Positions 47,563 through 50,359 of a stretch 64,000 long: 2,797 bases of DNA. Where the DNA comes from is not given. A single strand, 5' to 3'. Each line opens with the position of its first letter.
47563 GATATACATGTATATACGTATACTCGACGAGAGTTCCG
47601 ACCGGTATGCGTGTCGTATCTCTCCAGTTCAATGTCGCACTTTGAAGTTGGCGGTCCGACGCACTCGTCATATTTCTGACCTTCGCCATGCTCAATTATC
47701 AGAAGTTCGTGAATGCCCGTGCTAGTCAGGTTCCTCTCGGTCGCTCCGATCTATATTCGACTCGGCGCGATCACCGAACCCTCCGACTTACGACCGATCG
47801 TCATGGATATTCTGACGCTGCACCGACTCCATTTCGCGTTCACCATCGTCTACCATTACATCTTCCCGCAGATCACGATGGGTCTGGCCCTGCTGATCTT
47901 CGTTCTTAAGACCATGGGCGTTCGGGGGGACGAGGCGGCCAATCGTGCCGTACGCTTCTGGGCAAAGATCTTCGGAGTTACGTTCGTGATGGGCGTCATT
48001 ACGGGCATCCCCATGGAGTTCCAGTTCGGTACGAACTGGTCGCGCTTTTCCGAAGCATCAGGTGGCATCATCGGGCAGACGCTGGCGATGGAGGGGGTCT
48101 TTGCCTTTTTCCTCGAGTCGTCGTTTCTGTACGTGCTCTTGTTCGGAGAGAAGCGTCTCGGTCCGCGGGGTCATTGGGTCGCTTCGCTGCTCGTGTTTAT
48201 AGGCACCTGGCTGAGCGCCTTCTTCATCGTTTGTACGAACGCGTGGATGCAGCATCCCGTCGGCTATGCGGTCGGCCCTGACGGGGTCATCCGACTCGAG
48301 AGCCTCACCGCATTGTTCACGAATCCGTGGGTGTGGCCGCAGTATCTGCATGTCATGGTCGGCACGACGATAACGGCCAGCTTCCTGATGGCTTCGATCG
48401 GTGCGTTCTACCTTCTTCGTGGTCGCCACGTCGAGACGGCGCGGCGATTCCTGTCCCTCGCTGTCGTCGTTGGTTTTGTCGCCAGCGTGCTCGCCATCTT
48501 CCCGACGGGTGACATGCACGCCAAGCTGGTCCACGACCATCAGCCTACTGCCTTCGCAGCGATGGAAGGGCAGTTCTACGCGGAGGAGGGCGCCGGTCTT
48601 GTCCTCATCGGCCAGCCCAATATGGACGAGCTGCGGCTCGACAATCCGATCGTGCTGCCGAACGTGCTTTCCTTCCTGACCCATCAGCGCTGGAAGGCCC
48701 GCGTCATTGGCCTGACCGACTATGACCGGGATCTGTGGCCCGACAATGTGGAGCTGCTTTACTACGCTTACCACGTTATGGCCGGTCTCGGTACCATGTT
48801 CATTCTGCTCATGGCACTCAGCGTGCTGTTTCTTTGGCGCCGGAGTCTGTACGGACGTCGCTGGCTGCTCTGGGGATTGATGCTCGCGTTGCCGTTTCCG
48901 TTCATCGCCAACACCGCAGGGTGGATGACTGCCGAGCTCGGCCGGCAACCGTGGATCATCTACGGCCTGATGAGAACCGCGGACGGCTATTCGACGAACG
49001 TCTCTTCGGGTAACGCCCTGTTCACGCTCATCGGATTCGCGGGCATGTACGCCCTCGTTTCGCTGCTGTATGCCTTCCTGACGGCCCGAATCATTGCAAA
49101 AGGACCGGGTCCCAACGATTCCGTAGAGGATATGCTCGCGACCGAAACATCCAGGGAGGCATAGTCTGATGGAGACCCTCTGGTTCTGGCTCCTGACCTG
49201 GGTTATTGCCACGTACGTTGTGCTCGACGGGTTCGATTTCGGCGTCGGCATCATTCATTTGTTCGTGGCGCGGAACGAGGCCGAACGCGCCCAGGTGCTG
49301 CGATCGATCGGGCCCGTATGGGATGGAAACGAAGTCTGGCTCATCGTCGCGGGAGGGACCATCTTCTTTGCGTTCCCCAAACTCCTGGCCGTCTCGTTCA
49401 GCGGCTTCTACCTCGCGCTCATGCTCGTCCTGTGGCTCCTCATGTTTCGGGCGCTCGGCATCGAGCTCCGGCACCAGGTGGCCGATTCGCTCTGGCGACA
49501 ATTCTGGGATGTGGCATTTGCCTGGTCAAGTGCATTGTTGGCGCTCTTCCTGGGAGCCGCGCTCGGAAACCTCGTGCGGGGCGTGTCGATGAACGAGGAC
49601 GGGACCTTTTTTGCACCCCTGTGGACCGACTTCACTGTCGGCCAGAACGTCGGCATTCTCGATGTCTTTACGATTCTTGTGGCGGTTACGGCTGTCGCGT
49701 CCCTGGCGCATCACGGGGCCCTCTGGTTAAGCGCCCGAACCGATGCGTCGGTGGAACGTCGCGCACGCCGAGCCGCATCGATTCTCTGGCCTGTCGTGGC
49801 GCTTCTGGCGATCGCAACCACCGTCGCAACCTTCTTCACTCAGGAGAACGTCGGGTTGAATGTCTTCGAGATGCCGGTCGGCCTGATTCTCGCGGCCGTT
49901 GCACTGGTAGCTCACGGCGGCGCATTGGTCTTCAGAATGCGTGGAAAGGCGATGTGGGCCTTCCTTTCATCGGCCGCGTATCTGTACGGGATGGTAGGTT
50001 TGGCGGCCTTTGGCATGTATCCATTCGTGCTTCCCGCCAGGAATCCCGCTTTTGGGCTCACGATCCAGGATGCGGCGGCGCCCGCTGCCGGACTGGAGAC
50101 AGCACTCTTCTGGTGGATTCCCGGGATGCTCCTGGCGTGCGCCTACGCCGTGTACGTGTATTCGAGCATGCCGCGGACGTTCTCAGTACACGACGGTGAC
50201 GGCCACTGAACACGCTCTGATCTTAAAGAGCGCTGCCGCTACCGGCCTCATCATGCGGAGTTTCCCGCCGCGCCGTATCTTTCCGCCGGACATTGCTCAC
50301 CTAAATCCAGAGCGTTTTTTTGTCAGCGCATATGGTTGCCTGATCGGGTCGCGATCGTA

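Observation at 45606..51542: Ghost rsgA copy and intact rsgA bracket a 4.2-kb insert carrying two toxin-antitoxin pairs and cydAB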

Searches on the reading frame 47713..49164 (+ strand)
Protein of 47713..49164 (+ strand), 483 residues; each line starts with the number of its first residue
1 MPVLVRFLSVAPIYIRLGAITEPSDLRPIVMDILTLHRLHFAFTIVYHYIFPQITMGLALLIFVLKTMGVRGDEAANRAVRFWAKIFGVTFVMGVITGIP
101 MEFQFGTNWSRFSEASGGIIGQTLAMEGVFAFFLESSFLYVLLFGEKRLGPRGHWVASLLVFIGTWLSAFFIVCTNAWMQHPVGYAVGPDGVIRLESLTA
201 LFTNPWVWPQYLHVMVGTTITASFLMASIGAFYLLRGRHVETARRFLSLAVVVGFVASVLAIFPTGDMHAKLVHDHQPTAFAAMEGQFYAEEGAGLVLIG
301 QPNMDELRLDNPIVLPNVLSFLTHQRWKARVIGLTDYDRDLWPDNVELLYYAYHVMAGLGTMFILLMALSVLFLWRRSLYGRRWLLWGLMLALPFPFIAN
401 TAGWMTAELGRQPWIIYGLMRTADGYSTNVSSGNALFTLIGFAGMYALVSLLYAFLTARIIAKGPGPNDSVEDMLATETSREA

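Call 6: search_protein_families(library=pfam, proteins=[window:47713-49164:+], max_evalue=0.01)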
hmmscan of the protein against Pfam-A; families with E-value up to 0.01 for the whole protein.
window:47713-49164:+ (483 aa): 1 family
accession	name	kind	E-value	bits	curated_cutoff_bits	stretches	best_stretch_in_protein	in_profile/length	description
PF01654.22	Cyt_bd_oxida_I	-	5.8e-141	470.3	26.2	1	36-465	1-418/418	Cytochrome bd terminal oxidase subunit I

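Call 27: find_homologous_proteins(query=window:47815-49164:+, max_evalue=1e-100)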
Query window:47815-49164:+ (449 aa): 7984 proteins with E <= 1e-100 among 8000 candidates; the best 120 are listed.
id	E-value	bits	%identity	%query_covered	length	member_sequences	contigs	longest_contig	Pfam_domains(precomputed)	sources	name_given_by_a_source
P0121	2.5e-279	945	92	100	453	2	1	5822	PF01654.23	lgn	-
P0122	2.0e-265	899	88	100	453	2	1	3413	PF01654.23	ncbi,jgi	ncbi:MAG: cytochrome ubiquinol oxidase subunit I [Candidatus Latescibacterota bacterium]|jgi:cytochr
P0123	8.4e-240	814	80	98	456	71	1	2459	PF01654.23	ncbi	-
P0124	1.4e-238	810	80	98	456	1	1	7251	PF01654.23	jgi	-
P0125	1.1e-237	808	80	98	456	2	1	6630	PF01654.23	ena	-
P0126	2.5e-236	803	78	98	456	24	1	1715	PF01654.23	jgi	-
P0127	2.7e-236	803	80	98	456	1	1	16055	PF01654.23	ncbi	ncbi:MAG: cytochrome ubiquinol oxidase subunit I [candidate division NC10 bacterium]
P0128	1.0e-234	798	79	96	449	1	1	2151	PF01654.23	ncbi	ncbi:MAG: cytochrome ubiquinol oxidase subunit I [Candidatus Methylomirabilis sp.]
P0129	1.3e-234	797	79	98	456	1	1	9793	PF01654.23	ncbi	-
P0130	5.6e-234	795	78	98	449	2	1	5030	PF01654.23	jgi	-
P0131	6.9e-234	795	78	98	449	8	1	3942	PF01654.23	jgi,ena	-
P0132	1.0e-232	791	78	97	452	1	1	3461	PF01654.23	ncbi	ncbi:MAG: cytochrome ubiquinol oxidase subunit I [Candidatus Bipolaricaulia bacterium]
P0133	3.9e-232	789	77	98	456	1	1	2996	PF01654.23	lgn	-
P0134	5.9e-231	785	78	96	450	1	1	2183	PF01654.23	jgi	jgi:cytochrome d ubiquinol oxidase subunit I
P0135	7.6e-231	785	77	97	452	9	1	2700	PF01654.23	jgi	jgi:cytochrome d ubiquinol oxidase subunit I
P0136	2.9e-229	780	78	96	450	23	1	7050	PF01654.23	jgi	-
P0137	5.3e-229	779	75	98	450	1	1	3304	PF01654.23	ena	-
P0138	7.4e-229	778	75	100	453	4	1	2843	PF01654.23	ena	-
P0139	8.3e-229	778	76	97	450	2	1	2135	PF01654.23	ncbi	-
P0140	1.2e-228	778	76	97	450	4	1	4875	PF01654.23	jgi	-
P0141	1.6e-228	777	77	96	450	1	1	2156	PF01654.23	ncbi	-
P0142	2.9e-228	776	76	97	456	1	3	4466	PF01654.23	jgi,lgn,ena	-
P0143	1.3e-227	774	76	97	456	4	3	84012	PF01654.23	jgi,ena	-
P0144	1.8e-227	774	76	97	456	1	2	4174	PF01654.23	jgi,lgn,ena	-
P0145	1.7e-224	764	74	99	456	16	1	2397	PF01654.23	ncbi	-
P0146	2.5e-224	763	77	95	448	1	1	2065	PF01654.23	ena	-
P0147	3.2e-223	760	75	96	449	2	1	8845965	PF01654.23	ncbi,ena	-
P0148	7.1e-223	759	76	96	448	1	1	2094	PF01654.23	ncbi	-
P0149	1.3e-222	758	76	96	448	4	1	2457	PF01654.23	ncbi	-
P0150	2.4e-222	757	74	98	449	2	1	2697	PF01654.23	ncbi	-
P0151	2.1e-220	751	74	100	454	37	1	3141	PF01654.23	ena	-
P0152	4.3e-220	750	74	96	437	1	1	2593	PF01654.23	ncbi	-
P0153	5.2e-219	746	75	96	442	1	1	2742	PF01654.23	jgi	jgi:cytochrome d ubiquinol oxidase subunit I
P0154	6.2e-219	746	75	97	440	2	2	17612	PF01654.23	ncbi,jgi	ncbi:MAG: cytochrome ubiquinol oxidase subunit I [Planctomycetota bacterium]|jgi:cytochrome d ubiqui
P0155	1.1e-218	745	73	97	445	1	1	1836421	PF01654.23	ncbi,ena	-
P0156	1.1e-218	745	73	97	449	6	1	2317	PF01654.23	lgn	-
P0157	8.8e-218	742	74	96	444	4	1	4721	PF01654.23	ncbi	-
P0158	1.9e-217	741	69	100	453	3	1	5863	PF01654.23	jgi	jgi:cytochrome bd ubiquinol oxidase subunit I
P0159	1.3e-216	738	72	97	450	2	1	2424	PF01654.23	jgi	-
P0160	3.0e-216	737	72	98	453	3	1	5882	PF01654.23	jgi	jgi:cytochrome d ubiquinol oxidase subunit I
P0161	3.9e-216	736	72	97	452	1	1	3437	PF01654.23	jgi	jgi:cytochrome d ubiquinol oxidase subunit I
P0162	4.6e-216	736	70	98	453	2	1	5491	PF01654.23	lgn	-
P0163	4.7e-216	736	73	96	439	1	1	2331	PF01654.23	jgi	jgi:cytochrome d ubiquinol oxidase subunit I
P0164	7.1e-216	736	72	97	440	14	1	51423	PF01654.23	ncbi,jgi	ncbi:MAG: cytochrome ubiquinol oxidase subunit I [Planctomycetota bacterium]|jgi:cytochrome d ubiqui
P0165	8.1e-216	735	70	100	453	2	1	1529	PF01654.23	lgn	-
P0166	1.4e-215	735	71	99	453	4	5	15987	PF01654.23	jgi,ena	-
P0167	8.2e-215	732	71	100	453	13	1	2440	PF01654.23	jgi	jgi:cytochrome d ubiquinol oxidase subunit I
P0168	9.8e-215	732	73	97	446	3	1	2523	PF01654.23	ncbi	-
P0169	1.0e-214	732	69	100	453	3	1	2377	PF01654.23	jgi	jgi:cytochrome bd ubiquinol oxidase subunit I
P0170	1.3e-214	731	72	97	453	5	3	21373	PF01654.23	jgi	-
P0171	2.9e-214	730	72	97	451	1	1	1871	PF01654.23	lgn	-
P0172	4.1e-214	730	70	98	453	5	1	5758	PF01654.23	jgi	-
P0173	2.2e-213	727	70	98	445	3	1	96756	PF01654.23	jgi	jgi:cytochrome d ubiquinol oxidase subunit I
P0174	7.2e-213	726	72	97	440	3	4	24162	PF01654.23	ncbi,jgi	ncbi:MAG: cytochrome ubiquinol oxidase subunit I [Planctomycetota bacterium]|jgi:cytochrome d ubiqui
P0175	1.8e-212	724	69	100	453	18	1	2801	PF01654.23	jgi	jgi:cytochrome d ubiquinol oxidase subunit I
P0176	2.0e-212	724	71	97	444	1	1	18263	PF01654.23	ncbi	-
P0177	2.4e-212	724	71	96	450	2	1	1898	PF01654.23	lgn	-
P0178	7.2e-212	722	69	100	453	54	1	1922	PF01654.23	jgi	jgi:cytochrome bd ubiquinol oxidase subunit I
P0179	8.2e-212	722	71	96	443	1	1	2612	PF01654.23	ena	-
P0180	7.1e-211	719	69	100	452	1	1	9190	PF01654.23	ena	-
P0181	9.6e-211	719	69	100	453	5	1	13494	PF01654.23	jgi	jgi:cytochrome bd ubiquinol oxidase subunit I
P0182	1.0e-210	719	71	96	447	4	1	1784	PF01654.23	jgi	-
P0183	2.2e-210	718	72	96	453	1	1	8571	PF01654.23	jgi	jgi:cytochrome d ubiquinol oxidase subunit I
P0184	3.6e-210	717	69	100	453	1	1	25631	PF01654.23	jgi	jgi:cytochrome bd ubiquinol oxidase subunit I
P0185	6.6e-210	716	69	97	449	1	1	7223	PF01654.23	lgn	-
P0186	7.7e-210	716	70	98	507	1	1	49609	PF01654.23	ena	-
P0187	2.0e-209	714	70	100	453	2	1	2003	PF01654.23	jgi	jgi:cytochrome d ubiquinol oxidase subunit I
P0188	7.4e-209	712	71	96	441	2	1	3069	PF01654.23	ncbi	-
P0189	9.1e-209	712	70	96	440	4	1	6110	PF01654.23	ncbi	-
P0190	9.4e-209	712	69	98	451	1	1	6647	PF01654.23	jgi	jgi:cytochrome bd ubiquinol oxidase subunit I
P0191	1.9e-208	711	71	96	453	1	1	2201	PF01654.23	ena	-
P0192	3.1e-208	710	71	98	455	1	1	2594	PF01654.23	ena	-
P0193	8.7e-208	709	69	97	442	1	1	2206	PF01654.23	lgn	-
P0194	1.3e-207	708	69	98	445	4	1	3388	PF01654.23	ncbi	-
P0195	3.4e-207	707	69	98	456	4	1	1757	PF01654.23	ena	-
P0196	4.9e-207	706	69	97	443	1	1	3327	PF01654.23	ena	-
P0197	6.6e-207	706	71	96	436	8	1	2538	PF01654.23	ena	-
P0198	1.0e-206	705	71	96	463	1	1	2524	PF01654.23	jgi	jgi:cytochrome d ubiquinol oxidase subunit I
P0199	1.5e-206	705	68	100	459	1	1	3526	PF01654.23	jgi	jgi:cytochrome bd ubiquinol oxidase subunit I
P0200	1.6e-206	705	69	97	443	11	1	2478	PF01654.23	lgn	-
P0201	2.6e-206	704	70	96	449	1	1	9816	PF01654.23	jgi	jgi:cytochrome d ubiquinol oxidase subunit I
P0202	4.5e-206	703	68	97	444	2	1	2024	PF01654.23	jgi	jgi:cytochrome d ubiquinol oxidase subunit I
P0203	5.7e-206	703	69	96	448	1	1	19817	PF01654.23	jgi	jgi:cytochrome d ubiquinol oxidase subunit I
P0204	7.8e-206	703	69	97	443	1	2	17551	PF01654.23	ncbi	-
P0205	2.3e-205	701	70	96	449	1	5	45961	PF01654.23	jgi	jgi:cytochrome d ubiquinol oxidase subunit I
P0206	1.6e-204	698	71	91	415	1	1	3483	PF01654.23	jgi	-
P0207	1.8e-204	698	71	96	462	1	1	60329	PF01654.23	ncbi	-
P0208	2.2e-204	698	69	97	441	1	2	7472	PF01654.23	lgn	-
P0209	2.2e-204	698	68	98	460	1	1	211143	PF01654.23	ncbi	-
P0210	2.3e-204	698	68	97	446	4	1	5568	PF01654.23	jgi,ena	-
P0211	3.3e-204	697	68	97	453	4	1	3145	PF01654.23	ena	-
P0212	3.7e-204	697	69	98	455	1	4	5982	PF01654.23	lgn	-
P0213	3.8e-204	697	66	100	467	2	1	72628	PF01654.23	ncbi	-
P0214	5.1e-204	697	69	96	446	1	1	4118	PF01654.23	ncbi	-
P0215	7.0e-204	696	67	97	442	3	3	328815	PF01654.23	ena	-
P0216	4.1e-203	694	68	97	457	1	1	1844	PF01654.23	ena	-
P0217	4.5e-203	693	71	96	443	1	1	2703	PF01654.23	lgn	-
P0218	6.6e-203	693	69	96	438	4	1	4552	PF01654.23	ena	-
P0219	1.0e-202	692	68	98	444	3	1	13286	PF01654.23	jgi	jgi:cytochrome bd ubiquinol oxidase subunit I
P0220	1.8e-202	691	68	98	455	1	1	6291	PF01654.23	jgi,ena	jgi:cytochrome d ubiquinol oxidase subunit I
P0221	1.9e-202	691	68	100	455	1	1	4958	PF01654.23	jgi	jgi:cytochrome bd ubiquinol oxidase subunit I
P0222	2.0e-202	691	70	96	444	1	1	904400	PF01654.23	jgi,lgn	jgi:cytochrome d ubiquinol oxidase subunit I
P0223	3.9e-202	690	69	97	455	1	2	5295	PF01654.23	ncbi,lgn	-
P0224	5.0e-202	690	69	96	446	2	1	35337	PF01654.23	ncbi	-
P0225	6.0e-202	690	69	96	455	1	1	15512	PF01654.23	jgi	jgi:cytochrome d ubiquinol oxidase subunit I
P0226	9.5e-202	689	67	100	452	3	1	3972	PF01654.23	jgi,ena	-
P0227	1.0e-201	689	68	99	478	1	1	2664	PF01654.23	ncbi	-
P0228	1.4e-201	689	67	96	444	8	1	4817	PF01654.23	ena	-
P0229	1.7e-201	688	67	97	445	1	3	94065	PF01654.23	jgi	jgi:cytochrome d ubiquinol oxidase subunit I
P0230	2.8e-201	687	67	98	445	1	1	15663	PF01654.23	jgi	jgi:cytochrome d ubiquinol oxidase subunit I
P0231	7.7e-201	686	72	90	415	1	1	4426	PF01654.23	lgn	-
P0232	1.2e-200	685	67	97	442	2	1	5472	PF01654.23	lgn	-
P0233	1.2e-200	685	70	96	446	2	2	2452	PF01654.23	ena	-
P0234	2.0e-200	685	70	96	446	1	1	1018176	PF01654.23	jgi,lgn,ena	-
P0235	2.1e-200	685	67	98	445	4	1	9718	PF01654.23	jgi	-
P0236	2.2e-200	685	67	97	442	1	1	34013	PF01654.23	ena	-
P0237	2.3e-200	684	67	97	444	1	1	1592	PF01654.23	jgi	jgi:cytochrome d ubiquinol oxidase subunit I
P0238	2.8e-200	684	68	96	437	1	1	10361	PF01654.23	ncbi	-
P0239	2.9e-200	684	67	97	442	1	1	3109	PF01654.23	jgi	-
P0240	4.2e-200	684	68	97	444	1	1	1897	PF01654.23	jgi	jgi:cytochrome d ubiquinol oxidase subunit I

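Call 28: find_encoding_contigs(protein=P0122, flank=10000)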
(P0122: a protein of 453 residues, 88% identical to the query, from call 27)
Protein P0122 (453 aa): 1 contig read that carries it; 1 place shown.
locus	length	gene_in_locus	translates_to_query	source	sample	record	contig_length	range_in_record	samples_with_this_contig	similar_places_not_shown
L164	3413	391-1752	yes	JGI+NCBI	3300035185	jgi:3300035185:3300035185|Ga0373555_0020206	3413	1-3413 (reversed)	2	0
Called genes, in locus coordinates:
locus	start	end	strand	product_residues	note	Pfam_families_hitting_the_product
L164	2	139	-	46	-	?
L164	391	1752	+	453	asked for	PF01654:Cyt_bd_oxida_I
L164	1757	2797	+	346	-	PF02322:Cyt_bd_oxida_II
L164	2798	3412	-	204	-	?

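Call 46: find_encoding_contigs(protein=window:47713-49164:+, flank=10000, max_places=6)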
Protein window:47713-49164:+ (483 aa): no gene with exactly this product is on record in the collection.

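Call 53: list_cluster_members(proteins=[P0123, P0129, P0139, P0141, P0145, P0147, P0148, P0150, P0155, P0157])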
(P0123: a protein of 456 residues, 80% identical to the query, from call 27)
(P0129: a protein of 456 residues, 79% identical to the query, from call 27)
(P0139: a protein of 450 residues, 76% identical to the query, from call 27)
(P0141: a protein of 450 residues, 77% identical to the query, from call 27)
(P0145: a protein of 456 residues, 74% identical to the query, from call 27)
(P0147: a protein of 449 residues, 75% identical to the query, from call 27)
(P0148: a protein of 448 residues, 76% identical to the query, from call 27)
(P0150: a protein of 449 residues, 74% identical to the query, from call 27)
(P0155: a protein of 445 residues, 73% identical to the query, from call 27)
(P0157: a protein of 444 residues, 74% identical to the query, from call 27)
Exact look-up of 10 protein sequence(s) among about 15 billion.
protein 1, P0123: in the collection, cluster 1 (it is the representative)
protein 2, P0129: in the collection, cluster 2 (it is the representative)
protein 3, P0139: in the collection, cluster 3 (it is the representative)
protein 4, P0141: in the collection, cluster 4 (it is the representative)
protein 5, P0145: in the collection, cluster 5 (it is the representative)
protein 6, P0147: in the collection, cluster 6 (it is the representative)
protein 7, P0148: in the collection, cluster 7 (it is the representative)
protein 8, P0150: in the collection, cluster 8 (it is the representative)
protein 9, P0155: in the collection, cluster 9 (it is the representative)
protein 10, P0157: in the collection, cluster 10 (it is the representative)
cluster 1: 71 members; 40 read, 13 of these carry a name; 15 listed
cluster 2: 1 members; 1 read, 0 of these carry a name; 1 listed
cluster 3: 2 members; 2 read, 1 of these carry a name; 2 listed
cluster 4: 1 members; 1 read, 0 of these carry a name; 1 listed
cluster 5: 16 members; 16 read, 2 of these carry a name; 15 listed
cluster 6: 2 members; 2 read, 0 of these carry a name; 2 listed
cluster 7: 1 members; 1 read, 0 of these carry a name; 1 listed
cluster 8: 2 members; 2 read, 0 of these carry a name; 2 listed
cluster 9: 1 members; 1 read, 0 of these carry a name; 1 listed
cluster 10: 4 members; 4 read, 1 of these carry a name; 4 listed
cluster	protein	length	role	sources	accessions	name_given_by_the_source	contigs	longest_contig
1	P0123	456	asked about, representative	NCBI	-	-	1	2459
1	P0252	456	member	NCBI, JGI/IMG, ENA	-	cytochrome d ubiquinol oxidase subunit I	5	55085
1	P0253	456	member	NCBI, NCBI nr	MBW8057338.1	MAG: cytochrome ubiquinol oxidase subunit I [candidate division NC10 bacterium] | cytochrome ubiquinol oxidase subunit I [candidate division NC10 bacterium]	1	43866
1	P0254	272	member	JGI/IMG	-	cytochrome d ubiquinol oxidase subunit I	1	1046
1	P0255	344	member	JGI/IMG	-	cytochrome d ubiquinol oxidase subunit I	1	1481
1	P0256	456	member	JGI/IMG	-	cytochrome d ubiquinol oxidase subunit I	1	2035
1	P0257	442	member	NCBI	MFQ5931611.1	MAG: cytochrome ubiquinol oxidase subunit I [Nitrospiraceae bacterium]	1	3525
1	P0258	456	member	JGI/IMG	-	cytochrome d ubiquinol oxidase subunit I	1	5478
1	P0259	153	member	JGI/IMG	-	cytochrome d ubiquinol oxidase subunit I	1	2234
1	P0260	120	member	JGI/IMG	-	cytochrome d ubiquinol oxidase subunit I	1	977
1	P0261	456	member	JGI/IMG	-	cytochrome d ubiquinol oxidase subunit I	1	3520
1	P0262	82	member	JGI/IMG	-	cytochrome d ubiquinol oxidase subunit I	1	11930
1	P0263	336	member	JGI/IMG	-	cytochrome d ubiquinol oxidase subunit I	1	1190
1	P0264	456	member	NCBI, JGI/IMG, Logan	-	cytochrome d ubiquinol oxidase subunit I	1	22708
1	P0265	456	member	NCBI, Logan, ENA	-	-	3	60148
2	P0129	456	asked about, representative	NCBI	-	-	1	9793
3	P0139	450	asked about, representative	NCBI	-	-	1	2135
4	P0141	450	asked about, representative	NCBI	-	-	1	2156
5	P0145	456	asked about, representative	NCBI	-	-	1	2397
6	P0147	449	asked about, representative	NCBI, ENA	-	-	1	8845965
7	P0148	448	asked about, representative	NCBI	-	-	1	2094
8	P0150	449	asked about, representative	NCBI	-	-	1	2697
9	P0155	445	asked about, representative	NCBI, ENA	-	-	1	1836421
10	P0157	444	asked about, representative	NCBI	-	-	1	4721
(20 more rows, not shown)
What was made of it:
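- CydA is 74-80% aa identical to proteins of unrelated phyla (calls 27, 53).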

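Call 55: search_protein_families(library=pfam, proteins=[L164:2798-3412:-], max_evalue=0.01)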
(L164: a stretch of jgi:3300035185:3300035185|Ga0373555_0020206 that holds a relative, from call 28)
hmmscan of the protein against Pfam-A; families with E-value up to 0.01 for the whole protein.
L164:2798-3412:- (204 aa): 0 families

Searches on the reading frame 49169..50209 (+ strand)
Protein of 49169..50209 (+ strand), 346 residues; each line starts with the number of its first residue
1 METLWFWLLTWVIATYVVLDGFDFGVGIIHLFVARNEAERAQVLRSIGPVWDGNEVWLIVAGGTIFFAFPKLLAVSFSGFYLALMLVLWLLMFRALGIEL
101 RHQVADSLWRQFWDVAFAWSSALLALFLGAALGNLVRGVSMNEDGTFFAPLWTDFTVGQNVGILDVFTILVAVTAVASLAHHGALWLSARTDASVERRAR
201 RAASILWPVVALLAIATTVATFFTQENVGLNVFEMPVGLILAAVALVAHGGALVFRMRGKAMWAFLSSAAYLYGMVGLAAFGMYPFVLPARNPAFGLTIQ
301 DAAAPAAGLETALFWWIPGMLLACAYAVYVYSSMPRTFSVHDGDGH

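Call 6: search_protein_families(library=pfam, proteins=[window:49169-50209:+], max_evalue=0.01)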
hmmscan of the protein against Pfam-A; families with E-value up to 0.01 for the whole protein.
window:49169-50209:+ (346 aa): 1 family
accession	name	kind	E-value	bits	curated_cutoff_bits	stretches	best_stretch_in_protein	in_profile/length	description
PF02322.20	Cyt_bd_oxida_II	-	8.4e-81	272.1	35.6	1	1-334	1-302/302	Cytochrome bd terminal oxidase subunit II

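Call 11: find_encoding_contigs(protein=window:49169-50209:+, flank=10000, max_places=10)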
Protein window:49169-50209:+ (346 aa): no gene with exactly this product is on record in the collection.
